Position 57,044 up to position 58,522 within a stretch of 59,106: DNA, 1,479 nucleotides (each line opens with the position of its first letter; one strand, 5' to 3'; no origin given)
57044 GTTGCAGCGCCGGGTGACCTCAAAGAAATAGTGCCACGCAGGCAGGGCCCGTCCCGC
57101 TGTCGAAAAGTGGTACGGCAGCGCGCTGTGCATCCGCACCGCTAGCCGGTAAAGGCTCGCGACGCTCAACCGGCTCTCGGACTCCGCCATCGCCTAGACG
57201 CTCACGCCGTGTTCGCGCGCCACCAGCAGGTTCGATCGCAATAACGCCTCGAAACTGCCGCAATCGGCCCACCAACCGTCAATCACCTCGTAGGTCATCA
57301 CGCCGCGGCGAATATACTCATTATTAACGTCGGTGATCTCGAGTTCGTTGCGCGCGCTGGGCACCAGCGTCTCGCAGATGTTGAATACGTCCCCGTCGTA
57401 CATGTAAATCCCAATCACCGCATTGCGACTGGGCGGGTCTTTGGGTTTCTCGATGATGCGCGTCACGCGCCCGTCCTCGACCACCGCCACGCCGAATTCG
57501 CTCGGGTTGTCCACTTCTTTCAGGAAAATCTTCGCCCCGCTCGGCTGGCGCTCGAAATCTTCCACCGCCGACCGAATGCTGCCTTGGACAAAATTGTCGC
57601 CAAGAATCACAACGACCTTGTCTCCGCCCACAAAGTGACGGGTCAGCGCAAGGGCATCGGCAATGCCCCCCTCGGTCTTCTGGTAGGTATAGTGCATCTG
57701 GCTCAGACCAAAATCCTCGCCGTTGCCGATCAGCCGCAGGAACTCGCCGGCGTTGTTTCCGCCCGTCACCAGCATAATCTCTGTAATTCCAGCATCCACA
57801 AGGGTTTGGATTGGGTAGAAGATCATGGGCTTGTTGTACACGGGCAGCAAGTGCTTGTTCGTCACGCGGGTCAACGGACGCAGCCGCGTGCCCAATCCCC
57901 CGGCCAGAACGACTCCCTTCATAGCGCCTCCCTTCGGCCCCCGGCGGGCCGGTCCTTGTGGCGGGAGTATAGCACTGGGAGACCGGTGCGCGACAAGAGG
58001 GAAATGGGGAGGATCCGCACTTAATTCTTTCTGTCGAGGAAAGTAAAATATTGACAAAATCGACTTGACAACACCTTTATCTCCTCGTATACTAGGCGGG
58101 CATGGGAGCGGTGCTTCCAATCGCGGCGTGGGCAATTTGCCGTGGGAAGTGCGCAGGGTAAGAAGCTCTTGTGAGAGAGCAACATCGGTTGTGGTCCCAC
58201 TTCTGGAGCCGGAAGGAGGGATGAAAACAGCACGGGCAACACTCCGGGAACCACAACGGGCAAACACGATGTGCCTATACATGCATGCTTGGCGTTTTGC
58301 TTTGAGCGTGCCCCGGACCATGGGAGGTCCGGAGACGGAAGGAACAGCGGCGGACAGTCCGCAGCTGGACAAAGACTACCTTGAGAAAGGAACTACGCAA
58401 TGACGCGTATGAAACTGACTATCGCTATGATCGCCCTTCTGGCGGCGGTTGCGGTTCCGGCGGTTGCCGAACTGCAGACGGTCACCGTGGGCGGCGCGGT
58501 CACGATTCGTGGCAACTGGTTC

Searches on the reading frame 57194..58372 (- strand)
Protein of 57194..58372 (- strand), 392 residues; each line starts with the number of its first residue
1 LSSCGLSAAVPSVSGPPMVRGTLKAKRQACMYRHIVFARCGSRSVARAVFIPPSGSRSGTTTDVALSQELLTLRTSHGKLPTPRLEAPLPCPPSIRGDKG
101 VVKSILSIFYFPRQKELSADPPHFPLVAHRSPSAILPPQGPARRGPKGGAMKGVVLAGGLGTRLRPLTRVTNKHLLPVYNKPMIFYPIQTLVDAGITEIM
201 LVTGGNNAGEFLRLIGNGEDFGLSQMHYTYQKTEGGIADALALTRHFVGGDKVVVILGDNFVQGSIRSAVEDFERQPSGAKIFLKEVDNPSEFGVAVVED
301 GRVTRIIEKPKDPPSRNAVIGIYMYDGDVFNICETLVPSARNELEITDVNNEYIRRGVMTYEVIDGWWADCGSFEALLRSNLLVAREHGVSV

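Call 46: search_protein_families(library=ncbifam, proteins=[window:57194-58372:-], max_evalue=1e-10)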
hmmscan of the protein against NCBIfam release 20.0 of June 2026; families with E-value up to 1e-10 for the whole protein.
window:57194-58372:- (392 aa): 18 families
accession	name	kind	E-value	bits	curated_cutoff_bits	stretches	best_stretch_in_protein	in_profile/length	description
TIGR01208.1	rmlA_long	equivalog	1e-71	241.7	320.25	1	152-385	1-235/353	glucose-1-phosphate thymidylyltransferase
TIGR01207.1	rmlA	equivalog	2.8e-63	213.7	360.65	1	152-384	1-236/286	glucose-1-phosphate thymidylyltransferase RfbA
NF012024.0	PRK15480.1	equivalog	3.2e-51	174.2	588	1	151-384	4-240/292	glucose-1-phosphate thymidylyltransferase RfbA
TIGR03992.1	Arch_glmU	subfamily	4.2e-47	160.9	292.1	1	151-379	1-222/393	bifunctional sugar-1-phosphate nucleotidylyltransferase/acetyltransferase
NF041313.1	UDPGP_AglF_Halo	equivalog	3.7e-39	134.6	400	1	151-374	1-224/234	UTP--glucose-1-phosphate uridylyltransferase AglF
NF041173.1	Sug_nt_acttase_Thmprot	equivalog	4e-30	105.1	600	1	151-379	1-222/405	bifunctional sugar-1-phosphate nucleotidylyltransferase/acetyltransferase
TIGR01099.1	galU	equivalog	4.9e-30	105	326.8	2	224-378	94-259/261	UTP--glucose-1-phosphate uridylyltransferase GalU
NF052502.1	man1P_GTase_Rv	exception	1.5e-26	93.1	440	1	152-380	2-226/352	mannose-1-phosphate guanylyltransferase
NF045761.1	NAMPUrTaseMurU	equivalog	2e-20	73.6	250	1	151-377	1-220/226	N-acetylmuramate alpha-1-phosphate uridylyltransferase MurU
NF009928.0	PRK13389.1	equivalog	2.4e-16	59.8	548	0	152-204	10-62/302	UTP--glucose-1-phosphate uridylyltransferase GalU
NF007516.0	PRK10122.1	equivalog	1.5e-14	53.9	534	0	151-205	4-58/297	UTP--glucose-1-phosphate uridylyltransferase GalF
TIGR01105.1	galF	equivalog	7e-13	48.4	659.2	0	151-205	4-58/297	GalU regulator GalF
NF003670.0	PRK05293.1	equivalog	1.2e-12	47.5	470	1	152-386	6-260/382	glucose-1-phosphate adenylyltransferase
TIGR02091.1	glgC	equivalog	2.4e-12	46.6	424.9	1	153-384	3-259/364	glucose-1-phosphate adenylyltransferase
TIGR01173.1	glmU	equivalog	2.6e-11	43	366.85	1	153-328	3-175/452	bifunctional UDP-N-acetylglucosamine diphosphorylase/glucosamine-1-phosphate N-acetyltransferase GlmU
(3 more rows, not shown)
